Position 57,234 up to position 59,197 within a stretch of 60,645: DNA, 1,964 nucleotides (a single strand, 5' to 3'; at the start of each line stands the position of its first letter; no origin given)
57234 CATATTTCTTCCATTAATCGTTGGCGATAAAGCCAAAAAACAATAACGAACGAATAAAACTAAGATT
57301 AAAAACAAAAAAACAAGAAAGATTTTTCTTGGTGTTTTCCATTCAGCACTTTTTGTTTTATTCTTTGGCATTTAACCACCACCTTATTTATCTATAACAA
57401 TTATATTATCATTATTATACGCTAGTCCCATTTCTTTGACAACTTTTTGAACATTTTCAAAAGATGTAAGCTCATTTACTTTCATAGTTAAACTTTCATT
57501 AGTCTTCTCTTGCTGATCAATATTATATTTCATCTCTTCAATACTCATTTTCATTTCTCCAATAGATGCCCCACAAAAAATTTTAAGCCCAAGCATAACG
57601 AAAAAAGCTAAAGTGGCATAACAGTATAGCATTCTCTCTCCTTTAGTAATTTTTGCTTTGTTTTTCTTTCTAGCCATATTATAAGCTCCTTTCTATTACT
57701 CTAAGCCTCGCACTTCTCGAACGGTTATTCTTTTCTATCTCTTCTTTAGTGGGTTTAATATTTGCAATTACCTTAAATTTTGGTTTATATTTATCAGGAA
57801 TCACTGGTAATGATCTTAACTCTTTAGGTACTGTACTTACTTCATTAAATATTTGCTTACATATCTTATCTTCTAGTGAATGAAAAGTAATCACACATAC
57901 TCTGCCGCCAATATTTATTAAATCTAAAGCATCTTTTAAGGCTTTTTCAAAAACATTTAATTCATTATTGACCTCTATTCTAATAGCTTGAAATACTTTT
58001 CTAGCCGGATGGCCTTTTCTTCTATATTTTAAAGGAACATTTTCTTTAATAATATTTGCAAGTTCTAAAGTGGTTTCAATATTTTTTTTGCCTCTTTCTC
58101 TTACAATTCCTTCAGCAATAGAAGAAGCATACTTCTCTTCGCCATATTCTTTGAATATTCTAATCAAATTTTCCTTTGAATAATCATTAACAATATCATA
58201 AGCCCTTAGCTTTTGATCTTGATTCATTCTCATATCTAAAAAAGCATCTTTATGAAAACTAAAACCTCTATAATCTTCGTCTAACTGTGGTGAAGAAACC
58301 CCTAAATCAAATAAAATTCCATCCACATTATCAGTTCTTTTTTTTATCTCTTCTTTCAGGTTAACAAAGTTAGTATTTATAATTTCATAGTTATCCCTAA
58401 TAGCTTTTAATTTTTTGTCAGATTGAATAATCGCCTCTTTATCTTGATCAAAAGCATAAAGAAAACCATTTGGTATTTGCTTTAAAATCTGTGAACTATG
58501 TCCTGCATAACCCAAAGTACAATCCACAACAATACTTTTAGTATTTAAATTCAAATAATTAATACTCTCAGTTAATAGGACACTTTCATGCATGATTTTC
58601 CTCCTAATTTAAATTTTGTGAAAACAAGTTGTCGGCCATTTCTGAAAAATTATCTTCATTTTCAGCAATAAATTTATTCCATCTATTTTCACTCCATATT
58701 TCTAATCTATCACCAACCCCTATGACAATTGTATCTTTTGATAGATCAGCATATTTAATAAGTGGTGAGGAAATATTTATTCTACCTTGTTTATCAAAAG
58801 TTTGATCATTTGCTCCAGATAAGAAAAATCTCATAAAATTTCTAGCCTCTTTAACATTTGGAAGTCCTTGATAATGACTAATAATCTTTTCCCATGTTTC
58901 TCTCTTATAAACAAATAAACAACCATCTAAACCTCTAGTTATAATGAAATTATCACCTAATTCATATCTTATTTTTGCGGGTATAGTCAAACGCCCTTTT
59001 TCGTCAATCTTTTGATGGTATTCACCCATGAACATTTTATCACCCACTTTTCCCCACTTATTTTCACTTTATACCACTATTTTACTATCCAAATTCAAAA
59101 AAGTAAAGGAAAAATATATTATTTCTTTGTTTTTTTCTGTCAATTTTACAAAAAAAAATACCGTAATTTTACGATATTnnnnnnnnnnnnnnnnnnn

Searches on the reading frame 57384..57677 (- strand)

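Call 14: search_protein_families(library=pfam, proteins=[window:57384-57677:-])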
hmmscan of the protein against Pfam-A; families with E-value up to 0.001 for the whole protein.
window:57384-57677:- (97 aa): 1 family
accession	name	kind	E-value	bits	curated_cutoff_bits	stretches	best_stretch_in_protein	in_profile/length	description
PF04977.20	DivIC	-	9e-06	25.9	28.9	1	41-95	21-77/80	Septum formation initiator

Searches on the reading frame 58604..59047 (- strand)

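Call 14: search_protein_families(library=pfam, proteins=[window:58604-59047:-])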
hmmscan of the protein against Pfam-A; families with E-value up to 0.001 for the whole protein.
window:58604-59047:- (147 aa): 1 family
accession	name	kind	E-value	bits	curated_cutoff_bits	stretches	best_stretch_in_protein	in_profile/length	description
PF02381.23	MraZ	-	4.7e-40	135.9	23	2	75-143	1-70/72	MraZ protein, putative antitoxin-like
